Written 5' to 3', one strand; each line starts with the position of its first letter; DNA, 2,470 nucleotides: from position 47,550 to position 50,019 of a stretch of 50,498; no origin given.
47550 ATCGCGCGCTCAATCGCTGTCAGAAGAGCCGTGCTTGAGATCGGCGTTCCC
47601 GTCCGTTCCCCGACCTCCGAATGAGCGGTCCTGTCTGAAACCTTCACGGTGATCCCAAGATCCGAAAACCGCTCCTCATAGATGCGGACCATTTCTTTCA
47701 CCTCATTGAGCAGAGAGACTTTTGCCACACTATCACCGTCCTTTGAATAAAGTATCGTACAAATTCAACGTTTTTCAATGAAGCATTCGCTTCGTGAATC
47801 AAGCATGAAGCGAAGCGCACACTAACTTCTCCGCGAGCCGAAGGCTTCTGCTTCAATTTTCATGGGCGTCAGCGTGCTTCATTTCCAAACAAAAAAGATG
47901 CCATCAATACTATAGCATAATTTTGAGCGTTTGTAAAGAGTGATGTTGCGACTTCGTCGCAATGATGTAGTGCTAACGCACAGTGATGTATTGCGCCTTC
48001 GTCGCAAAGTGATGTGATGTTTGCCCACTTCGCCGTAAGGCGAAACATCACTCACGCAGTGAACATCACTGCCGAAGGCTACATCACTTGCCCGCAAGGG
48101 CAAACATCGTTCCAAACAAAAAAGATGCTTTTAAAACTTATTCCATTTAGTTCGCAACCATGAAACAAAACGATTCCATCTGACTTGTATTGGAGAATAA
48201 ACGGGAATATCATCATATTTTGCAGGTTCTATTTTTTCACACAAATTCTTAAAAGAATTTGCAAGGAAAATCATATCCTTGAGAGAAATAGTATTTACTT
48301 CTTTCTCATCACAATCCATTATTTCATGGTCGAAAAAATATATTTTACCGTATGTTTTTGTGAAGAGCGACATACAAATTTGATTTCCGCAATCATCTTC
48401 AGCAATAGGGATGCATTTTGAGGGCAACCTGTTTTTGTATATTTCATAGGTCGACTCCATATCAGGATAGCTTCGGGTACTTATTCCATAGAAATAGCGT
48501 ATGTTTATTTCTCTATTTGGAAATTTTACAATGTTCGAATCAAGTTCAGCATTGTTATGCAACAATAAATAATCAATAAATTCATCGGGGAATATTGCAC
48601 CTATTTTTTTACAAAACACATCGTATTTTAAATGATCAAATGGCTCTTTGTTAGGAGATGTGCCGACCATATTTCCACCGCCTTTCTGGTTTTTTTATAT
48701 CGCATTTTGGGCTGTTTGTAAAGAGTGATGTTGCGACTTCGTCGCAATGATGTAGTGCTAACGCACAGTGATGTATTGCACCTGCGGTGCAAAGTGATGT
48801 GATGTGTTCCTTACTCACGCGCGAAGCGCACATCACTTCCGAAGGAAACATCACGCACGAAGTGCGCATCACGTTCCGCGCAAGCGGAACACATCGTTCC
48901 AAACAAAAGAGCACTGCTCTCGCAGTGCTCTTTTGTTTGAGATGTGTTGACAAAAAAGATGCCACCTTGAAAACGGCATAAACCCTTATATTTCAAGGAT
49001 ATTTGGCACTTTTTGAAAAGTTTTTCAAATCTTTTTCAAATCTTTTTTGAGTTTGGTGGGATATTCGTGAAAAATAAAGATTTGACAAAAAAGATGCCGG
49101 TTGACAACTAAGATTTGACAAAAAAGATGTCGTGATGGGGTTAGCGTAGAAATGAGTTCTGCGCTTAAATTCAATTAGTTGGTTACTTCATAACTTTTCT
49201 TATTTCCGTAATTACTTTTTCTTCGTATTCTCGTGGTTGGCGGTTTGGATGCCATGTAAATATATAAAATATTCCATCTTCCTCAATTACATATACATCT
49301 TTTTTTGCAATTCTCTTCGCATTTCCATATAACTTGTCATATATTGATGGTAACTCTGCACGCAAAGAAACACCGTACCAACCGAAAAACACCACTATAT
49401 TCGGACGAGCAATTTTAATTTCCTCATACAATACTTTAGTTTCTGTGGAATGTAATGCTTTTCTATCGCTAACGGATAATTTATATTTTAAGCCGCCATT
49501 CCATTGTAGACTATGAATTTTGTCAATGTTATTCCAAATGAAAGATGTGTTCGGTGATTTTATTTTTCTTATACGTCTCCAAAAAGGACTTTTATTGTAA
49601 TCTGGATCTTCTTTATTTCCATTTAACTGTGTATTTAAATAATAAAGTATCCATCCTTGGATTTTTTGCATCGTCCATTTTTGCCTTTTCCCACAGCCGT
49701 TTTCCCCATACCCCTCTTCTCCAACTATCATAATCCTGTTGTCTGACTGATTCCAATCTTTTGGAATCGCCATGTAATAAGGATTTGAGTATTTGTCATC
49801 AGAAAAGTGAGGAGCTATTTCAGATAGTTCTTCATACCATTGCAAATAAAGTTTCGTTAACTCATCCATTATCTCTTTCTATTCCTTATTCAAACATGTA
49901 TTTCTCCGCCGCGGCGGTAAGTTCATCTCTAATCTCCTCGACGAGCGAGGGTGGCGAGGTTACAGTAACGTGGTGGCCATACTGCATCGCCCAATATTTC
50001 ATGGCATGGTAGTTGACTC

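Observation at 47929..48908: Two copies of a ~195-bp structured element with compensatory stem changes, one after each AT-rich cassette gene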

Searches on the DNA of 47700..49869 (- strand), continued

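Call 50: search_with_rna_model(model_id=R1, sources=[window, L003, L004, L005, L007, L008, L009, L011, L012, L013, L014, L016, L017, L018, L022, L024, L025, L026, L027, L030, L031, L032, L033, L034, L035, L036, L037, L038, L040, L042, L043, L044, L045, L046, L048, L049, L050, L051, L052, L053, L054, L055, L056, L057, L058, L059, L060, L061, L063, L064, L065, L066, L067, L068, L069, L070, L071, L072, L073, L074, L076, L078, L079, L080, L081, L082, L083, L084, L085, L086, L087, L088, L089, L090, L092, L094, L096, L097, L098, L099, L100, L101, L102, L103, L104, L105, L107, L110, L113, L114, L115, L116, L117, L118, L121, L122, L123, L124, L125, L126], max_evalue=0.00001, make_alignment=true)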
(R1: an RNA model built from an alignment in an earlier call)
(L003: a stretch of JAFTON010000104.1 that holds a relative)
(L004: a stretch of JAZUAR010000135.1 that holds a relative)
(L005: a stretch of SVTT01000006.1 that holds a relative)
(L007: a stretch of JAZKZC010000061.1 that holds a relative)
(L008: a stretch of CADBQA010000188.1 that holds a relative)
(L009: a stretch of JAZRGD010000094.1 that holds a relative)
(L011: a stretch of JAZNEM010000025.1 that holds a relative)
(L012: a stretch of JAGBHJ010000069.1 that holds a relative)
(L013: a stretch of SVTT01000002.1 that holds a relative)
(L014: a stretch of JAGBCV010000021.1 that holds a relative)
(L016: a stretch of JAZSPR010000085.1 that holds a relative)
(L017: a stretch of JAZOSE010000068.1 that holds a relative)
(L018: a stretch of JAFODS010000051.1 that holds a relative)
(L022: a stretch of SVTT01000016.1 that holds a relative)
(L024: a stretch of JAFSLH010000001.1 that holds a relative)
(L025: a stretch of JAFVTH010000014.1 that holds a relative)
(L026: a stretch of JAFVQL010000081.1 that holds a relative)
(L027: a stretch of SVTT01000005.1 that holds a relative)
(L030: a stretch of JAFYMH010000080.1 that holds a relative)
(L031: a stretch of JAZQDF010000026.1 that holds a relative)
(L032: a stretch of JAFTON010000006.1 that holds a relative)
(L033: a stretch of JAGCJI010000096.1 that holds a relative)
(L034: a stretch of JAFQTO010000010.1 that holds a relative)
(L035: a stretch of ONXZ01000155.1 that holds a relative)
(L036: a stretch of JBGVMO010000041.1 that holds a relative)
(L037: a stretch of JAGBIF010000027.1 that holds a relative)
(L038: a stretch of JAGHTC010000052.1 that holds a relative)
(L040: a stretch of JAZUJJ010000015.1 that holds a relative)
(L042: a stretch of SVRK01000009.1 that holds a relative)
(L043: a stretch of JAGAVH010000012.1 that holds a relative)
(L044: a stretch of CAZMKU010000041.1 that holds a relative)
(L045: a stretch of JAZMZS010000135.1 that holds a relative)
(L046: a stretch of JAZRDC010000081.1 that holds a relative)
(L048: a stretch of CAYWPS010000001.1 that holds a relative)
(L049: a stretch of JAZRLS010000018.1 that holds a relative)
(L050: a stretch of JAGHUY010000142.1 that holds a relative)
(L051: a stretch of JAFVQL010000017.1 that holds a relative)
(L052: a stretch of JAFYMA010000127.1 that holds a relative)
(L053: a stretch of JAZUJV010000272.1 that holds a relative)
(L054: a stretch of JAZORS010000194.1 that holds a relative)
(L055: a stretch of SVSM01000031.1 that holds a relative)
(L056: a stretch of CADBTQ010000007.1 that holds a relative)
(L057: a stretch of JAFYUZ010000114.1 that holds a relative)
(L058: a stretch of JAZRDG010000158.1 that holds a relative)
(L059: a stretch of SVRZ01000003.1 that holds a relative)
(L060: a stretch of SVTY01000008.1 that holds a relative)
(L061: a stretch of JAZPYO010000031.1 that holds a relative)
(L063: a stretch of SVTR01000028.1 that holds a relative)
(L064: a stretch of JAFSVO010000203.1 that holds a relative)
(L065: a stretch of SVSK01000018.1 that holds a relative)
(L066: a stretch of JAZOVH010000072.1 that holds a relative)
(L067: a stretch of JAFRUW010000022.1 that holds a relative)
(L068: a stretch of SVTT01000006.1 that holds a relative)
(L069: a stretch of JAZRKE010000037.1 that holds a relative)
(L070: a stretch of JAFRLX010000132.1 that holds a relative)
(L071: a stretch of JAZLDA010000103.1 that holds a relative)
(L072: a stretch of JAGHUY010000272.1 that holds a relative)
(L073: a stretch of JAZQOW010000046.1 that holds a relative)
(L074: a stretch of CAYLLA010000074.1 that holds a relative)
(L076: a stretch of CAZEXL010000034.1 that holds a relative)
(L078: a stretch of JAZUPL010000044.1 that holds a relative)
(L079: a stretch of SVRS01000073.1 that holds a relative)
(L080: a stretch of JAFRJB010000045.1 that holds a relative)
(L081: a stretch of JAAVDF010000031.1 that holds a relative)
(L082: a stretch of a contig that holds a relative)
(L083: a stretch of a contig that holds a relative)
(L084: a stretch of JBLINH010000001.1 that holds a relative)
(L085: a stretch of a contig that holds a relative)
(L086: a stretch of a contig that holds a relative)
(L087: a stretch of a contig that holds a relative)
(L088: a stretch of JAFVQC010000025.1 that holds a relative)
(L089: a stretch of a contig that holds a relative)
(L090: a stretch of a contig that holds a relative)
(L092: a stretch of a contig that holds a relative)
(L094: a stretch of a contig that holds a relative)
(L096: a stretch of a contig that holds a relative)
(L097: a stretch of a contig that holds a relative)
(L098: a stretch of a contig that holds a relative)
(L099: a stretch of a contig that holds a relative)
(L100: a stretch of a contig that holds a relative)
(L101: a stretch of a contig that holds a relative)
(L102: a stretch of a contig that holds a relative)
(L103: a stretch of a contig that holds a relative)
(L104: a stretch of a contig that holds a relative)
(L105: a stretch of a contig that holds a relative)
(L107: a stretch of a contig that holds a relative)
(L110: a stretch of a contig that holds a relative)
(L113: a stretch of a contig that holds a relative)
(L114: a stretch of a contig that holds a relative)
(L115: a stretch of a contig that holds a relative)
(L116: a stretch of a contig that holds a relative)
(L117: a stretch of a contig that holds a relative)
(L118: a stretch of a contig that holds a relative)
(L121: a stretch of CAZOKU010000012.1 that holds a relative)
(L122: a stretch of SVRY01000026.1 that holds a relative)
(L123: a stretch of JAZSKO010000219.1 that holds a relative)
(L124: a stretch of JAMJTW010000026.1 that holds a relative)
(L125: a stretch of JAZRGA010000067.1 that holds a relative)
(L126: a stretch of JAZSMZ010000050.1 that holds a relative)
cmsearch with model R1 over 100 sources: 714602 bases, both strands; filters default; matches with E-value up to 0.00001: 220.
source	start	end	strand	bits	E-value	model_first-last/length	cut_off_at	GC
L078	4930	5101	+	201.1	2.7e-51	1-174/174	no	0.47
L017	1064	1235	+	199.4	7.9e-51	1-174/174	no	0.49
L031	5735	5905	+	196.3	5.3e-50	1-174/174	no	0.49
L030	3496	3666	-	195.9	6.9e-50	1-174/174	no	0.47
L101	5783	5954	-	195.2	1e-49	1-174/174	no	0.45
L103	6526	6696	+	194.1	2.1e-49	1-174/174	no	0.47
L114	729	904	+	193.7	2.6e-49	1-174/174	no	0.48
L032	4924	5094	-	192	7.3e-49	1-174/174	no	0.45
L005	2954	3128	-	191.5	1e-48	1-174/174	no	0.49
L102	5054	5225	-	191.1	1.3e-48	1-174/174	no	0.45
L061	3279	3449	+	190.2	2.3e-48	1-174/174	no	0.47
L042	2774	2943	-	189.7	3e-48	1-174/174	no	0.47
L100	5252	5427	+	189.6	3.3e-48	1-174/174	no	0.48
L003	97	267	+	189.1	4.3e-48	1-174/174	no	0.47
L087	79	253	-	189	4.6e-48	1-174/174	no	0.49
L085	1282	1456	-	188.2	7.9e-48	1-174/174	no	0.47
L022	6243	6418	-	186.7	2e-47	1-174/174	no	0.48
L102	2988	3162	-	186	3e-47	1-174/174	no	0.48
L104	3781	3954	+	185.8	3.4e-47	1-174/174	no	0.48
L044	502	677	-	185.7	3.7e-47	1-174/174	no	0.47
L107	1460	1630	+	184.3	8.2e-47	1-174/174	no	0.46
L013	7208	7379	+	183.4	1.5e-46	1-174/174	no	0.49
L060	3333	3504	-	182.9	2e-46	1-174/174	no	0.48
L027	569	744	-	181.5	4.7e-46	1-174/174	no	0.48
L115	701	874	-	179.7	1.4e-45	1-174/174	no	0.46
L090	824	1000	+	179.7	1.4e-45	1-174/174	no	0.49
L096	1286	1458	-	179.7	1.5e-45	1-174/174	no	0.5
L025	3620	3796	-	178.6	2.7e-45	1-174/174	no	0.47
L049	5917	6089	-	178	4.1e-45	1-174/174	no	0.5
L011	5782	5956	-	177.9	4.3e-45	1-174/174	no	0.47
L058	7689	7863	+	176.5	1e-44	1-174/174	no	0.48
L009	346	519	-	175.6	1.8e-44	1-174/174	no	0.47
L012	2753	2928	+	175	2.6e-44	1-174/174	no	0.48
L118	924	1096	-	174.6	3.2e-44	1-174/174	no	0.52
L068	3441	3616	+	173.8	5.3e-44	1-174/174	no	0.49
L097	6294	6468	+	171.9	1.7e-43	1-174/174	no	0.44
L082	1782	1955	-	169.1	9.4e-43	1-174/174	no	0.49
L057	6363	6537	+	168.8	1.2e-42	1-174/174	no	0.51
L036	4288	4456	-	168.4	1.4e-42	1-174/174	no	0.5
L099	5491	5662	+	168.4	1.5e-42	1-174/174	no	0.48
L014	652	825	-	167.9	2e-42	1-174/174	no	0.46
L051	229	404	+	167.2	3.1e-42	1-174/174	no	0.49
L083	2173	2348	+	167.1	3.4e-42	1-174/174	no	0.46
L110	1923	2095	-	166.6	4.5e-42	1-174/174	no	0.5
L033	6581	6754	+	166.6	4.6e-42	1-174/174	no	0.49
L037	5169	5344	+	165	1.2e-41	1-174/174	no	0.5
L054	1551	1724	+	164.6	1.5e-41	1-174/174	no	0.48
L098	7162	7336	-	163.5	3.1e-41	1-174/174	no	0.46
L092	5519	5694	-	163.3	3.4e-41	1-174/174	no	0.48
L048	4588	4740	+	161.4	1.1e-40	1-174/174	no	0.46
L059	3313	3539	-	152.7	2.3e-38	1-174/174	no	0.48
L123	669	841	+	150.9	6.8e-38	1-174/174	no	0.51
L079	2624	2797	-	148.6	2.8e-37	1-174/174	no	0.49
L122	1595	1770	-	148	4.2e-37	1-174/174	no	0.55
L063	5727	5901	-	146.8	8.8e-37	1-174/174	no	0.54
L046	3892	4067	+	146.2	1.2e-36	1-174/174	no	0.45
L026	3990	4169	+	145.7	1.7e-36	1-174/174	no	0.46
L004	227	394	+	145.6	1.8e-36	1-174/174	no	0.54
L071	6945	7120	+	143.8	5.5e-36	1-174/174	no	0.45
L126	3375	3549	-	143.4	6.9e-36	1-174/174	no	0.51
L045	1321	1497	-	142.1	1.6e-35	1-174/174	no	0.53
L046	5046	5221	+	141.6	2.1e-35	1-174/174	no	0.44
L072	440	615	-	140.9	3.2e-35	1-174/174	no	0.55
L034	1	137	+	139.8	6.3e-35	34-174/174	5'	0.47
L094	2458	2634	+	138.5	1.4e-34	1-174/174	no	0.5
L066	846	1015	+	137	3.7e-34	1-174/174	no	0.44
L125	7645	7857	-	134.6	1.6e-33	1-174/174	no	0.53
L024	5927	6105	-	134.4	1.8e-33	1-174/174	no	0.5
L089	1976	2147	-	133.2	3.8e-33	1-174/174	no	0.48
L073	3103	3281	+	132.6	5.2e-33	1-174/174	no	0.51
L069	3701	3873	-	131.4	1.1e-32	1-174/174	no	0.5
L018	1150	1301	+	129.4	3.8e-32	1-174/174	no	0.46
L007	6431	6565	-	128.9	5.1e-32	39-174/174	5'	0.53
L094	219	382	+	128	9.3e-32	1-174/174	no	0.52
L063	4550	4723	-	127.4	1.3e-31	1-174/174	no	0.55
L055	921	1091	+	124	1.1e-30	1-174/174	no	0.49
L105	2581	2737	-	123.8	1.2e-30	1-174/174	no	0.47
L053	2745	2921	+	121.9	3.9e-30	1-174/174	no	0.5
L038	367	536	+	119.9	1.3e-29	1-174/174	no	0.46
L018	303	473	+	114.9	2.8e-28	1-174/174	no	0.46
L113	1019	1160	+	111.4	2.5e-27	1-174/174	no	0.55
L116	694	854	+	100.7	1.8e-24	1-174/174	no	0.52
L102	5054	5225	+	88.7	2.7e-21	1-174/174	no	0.45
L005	2954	3128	+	88.7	2.8e-21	1-174/174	no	0.49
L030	3496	3666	+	88.2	3.7e-21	1-174/174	no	0.47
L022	6243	6418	+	87.7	5.2e-21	1-174/174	no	0.48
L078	4930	5101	-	87.2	7.1e-21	1-174/174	no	0.47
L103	6526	6696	-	86.7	9.4e-21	1-174/174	no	0.47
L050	2454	2566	-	85.3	2.3e-20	1-174/174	no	0.51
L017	1064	1235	-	84.5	3.7e-20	1-174/174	no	0.49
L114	729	904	-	84.4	4e-20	1-174/174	no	0.48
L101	5783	5954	+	82.9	9.8e-20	1-174/174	no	0.45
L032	4924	5094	+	82.7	1.1e-19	1-174/174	no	0.45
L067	1640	1751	+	81.4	2.5e-19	1-174/174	no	0.5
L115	701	874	+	79.5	8.3e-19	1-174/174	no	0.46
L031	5735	5905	-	79.2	9.9e-19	1-174/174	no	0.49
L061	3279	3449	-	79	1.1e-18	1-174/174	no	0.47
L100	5252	5427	-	77.9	2.1e-18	1-174/174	no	0.48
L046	1410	1582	+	77.6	2.7e-18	1-174/174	no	0.47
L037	5832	5935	+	75.9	7.5e-18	1-174/174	no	0.45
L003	97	267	-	75.1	1.2e-17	1-174/174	no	0.47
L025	3620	3796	+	75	1.3e-17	1-174/174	no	0.47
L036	4288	4456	+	74.7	1.5e-17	1-174/174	no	0.5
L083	2173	2348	-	74.7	1.5e-17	1-174/174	no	0.46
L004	227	394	-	73.9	2.5e-17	1-174/174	no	0.54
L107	1460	1630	-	73.8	2.6e-17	1-174/174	no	0.46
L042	2774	2943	+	73.8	2.6e-17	1-174/174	no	0.47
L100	5493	5627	-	73.8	2.7e-17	1-174/174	no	0.44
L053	2745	2921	-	73.7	2.8e-17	1-174/174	no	0.5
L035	705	841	-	73.6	3e-17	1-174/174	no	0.45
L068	3441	3616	-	72.4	6.5e-17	1-174/174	no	0.49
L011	5782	5956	+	71.9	8.8e-17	1-174/174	no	0.47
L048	4588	4740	-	71.6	1.1e-16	1-174/174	no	0.46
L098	7162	7336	+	71.5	1.1e-16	1-174/174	no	0.46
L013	7208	7379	-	71.2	1.3e-16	1-174/174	no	0.49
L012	2753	2928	-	71.1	1.4e-16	1-174/174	no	0.48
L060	3333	3504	+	71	1.5e-16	1-174/174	no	0.48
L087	79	253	+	70.9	1.6e-16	1-174/174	no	0.49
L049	5917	6089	+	70.6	2e-16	1-174/174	no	0.5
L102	2988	3162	+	70.5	2.1e-16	1-174/174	no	0.48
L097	6294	6468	-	70.5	2.1e-16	1-174/174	no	0.44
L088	1007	1114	-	69.9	3e-16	1-174/174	no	0.49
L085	1282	1456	+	69.7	3.3e-16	1-174/174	no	0.47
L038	367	536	-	69.5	3.8e-16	1-174/174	no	0.46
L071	6945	7120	-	69.3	4.2e-16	1-174/174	no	0.45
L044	502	677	+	68.7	6e-16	1-174/174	no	0.47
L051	229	404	-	68.6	6.5e-16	1-174/174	no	0.49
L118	924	1096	+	68.5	7e-16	1-174/174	no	0.52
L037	5169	5344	-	68.5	7.1e-16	1-174/174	no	0.5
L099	5491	5662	-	68.3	7.8e-16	1-174/174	no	0.48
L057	6363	6537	-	68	9.5e-16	1-174/174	no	0.51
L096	1286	1458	+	67.3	1.5e-15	1-174/174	no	0.5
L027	569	744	+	67.2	1.6e-15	1-174/174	no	0.48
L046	3892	4067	-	66.9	1.8e-15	1-174/174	no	0.45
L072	440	615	+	66.8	2e-15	1-174/174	no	0.55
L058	7689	7863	-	66.7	2.1e-15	1-174/174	no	0.48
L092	5519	5694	+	66.4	2.6e-15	1-174/174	no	0.48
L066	846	1015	-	65.8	3.7e-15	1-174/174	no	0.44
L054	1551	1700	-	64.1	1.1e-14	1-174/174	no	0.49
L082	1782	1955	+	63.8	1.2e-14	1-174/174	no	0.49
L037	6016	6151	+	63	2e-14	1-174/174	no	0.41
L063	5727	5901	+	63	2.1e-14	1-174/174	no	0.54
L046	5046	5221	-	62.9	2.2e-14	1-174/174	no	0.44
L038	4545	4723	+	62.8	2.4e-14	1-174/174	no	0.35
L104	3781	3954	-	62.7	2.5e-14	1-174/174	no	0.48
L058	4234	4369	+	61.8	4.3e-14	1-174/174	no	0.43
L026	3990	4172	-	61.7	4.4e-14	1-174/174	no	0.45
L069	6821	6994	+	61.4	5.6e-14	1-174/174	no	0.37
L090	824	1000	-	61.2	6.1e-14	1-174/174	no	0.49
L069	3701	3873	+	61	7.1e-14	1-174/174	no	0.5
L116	540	645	+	60.6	9.2e-14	1-174/174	no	0.47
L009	346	519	+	60.2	1.1e-13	1-174/174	no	0.47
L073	3103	3281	-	60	1.3e-13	1-174/174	no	0.51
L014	676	825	+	59.5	1.8e-13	1-174/174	no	0.46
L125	7645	7814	+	59.5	1.8e-13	1-174/174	no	0.51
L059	3313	3539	+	59.3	2e-13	1-174/174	no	0.48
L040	2126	2264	-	57.3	6.9e-13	1-174/174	no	0.4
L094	219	382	-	57.3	7e-13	1-174/174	no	0.52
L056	4807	4929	-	57.1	7.7e-13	1-174/174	no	0.45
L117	6996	7127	-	56.6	1e-12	1-174/174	no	0.52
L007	5109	5281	-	56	1.5e-12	1-174/174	no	0.55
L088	4425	4559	+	55.1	2.6e-12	1-174/174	no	0.44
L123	669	841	-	54.8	3.2e-12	1-174/174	no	0.51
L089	1976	2147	+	54.6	3.6e-12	1-174/174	no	0.48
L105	2581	2737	+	54.4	4e-12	1-174/174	no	0.47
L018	1150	1301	-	54.3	4.4e-12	1-174/174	no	0.46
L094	2458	2634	-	53.7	6.3e-12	1-174/174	no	0.5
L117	6996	7098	+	53.1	9.2e-12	1-174/174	no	0.52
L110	1923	2095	+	52.8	1.1e-11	1-174/174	no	0.5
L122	1595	1770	+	52.3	1.4e-11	1-174/174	no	0.55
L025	3361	3555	+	52.3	1.4e-11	1-174/174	no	0.48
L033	6581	6754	-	52.3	1.5e-11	1-174/174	no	0.49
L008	1506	1620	+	51.3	2.8e-11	1-174/174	no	0.5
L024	5927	6105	+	50.2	5.3e-11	1-174/174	no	0.5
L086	2555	2670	-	49.6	7.7e-11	43-174/174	5'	0.44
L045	1321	1497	+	49.3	9.1e-11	1-174/174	no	0.53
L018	303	473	-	48.5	1.5e-10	1-174/174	no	0.46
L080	2188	2341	-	47.8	2.3e-10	1-174/174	no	0.53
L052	843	977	-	46.7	4.5e-10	1-174/174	no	0.45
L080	2194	2341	+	46.5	5.2e-10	1-174/174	no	0.53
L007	4249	4375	-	45.6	9.1e-10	1-174/174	no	0.51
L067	1618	1751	-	45.4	9.9e-10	1-174/174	no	0.48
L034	9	137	-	44.9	1.4e-09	1-174/174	no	0.46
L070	5405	5571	+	44.9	1.4e-09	1-174/174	no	0.56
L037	5995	6151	-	44.2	2.1e-09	1-174/174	no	0.41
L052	979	1129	-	44.1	2.3e-09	1-174/174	no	0.5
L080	858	1009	+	43.9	2.7e-09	1-174/174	no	0.5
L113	981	1160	-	43.8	2.7e-09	1-174/174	no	0.49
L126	3375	3549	+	43.6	3e-09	1-174/174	no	0.51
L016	24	164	+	43.6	3.1e-09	1-174/174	no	0.41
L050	2454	2581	+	43.5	3.3e-09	1-174/174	no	0.49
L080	910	1009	-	42.6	5.7e-09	1-174/174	no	0.53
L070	5405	5571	-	42.1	7.8e-09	1-174/174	no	0.56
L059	624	771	-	42.1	7.9e-09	1-174/174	no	0.41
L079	2624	2797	+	41.9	9e-09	1-174/174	no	0.49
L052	889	1057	+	41.6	1.1e-08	1-174/174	no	0.45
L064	5346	5494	-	41.5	1.1e-08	1-174/174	no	0.47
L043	295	453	+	40.7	1.8e-08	1-174/174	no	0.48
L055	921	1091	-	40.4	2.2e-08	1-174/174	no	0.49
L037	5832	5912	-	39.7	3.3e-08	1-174/174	no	0.48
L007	6431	6562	+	39.4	4.1e-08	1-174/174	no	0.52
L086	2555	2670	+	37.9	1e-07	1-168/174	3'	0.44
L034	335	508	-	37.4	1.4e-07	1-174/174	no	0.59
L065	1232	1335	+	37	1.7e-07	1-174/174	no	0.45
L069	6841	6994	-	36.8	2e-07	1-174/174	no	0.36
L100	5493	5663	+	35.5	4.6e-07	1-174/174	no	0.47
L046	1410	1582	-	35.3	5e-07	1-174/174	no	0.47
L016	58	164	-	35.3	5e-07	1-174/174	no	0.47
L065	1232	1325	-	34.5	8.1e-07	1-174/174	no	0.46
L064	5346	5463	+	33.7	1.3e-06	1-174/174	no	0.47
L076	1834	1969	-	33.2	1.9e-06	1-174/174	no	0.47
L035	705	822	+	33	2.1e-06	1-174/174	no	0.42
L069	1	97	-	32.9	2.2e-06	1-134/174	3'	0.42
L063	4550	4723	+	31.6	5e-06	1-174/174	no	0.55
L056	4807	4924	+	31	7.3e-06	1-174/174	no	0.43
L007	5109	5281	+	30.9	7.6e-06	1-174/174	no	0.55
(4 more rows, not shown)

Alignment A3: 150 matches aligned to the model, 362 columns, each read 5' to 3' on its own strand. Consensus structure (alignment columns), stored with it:
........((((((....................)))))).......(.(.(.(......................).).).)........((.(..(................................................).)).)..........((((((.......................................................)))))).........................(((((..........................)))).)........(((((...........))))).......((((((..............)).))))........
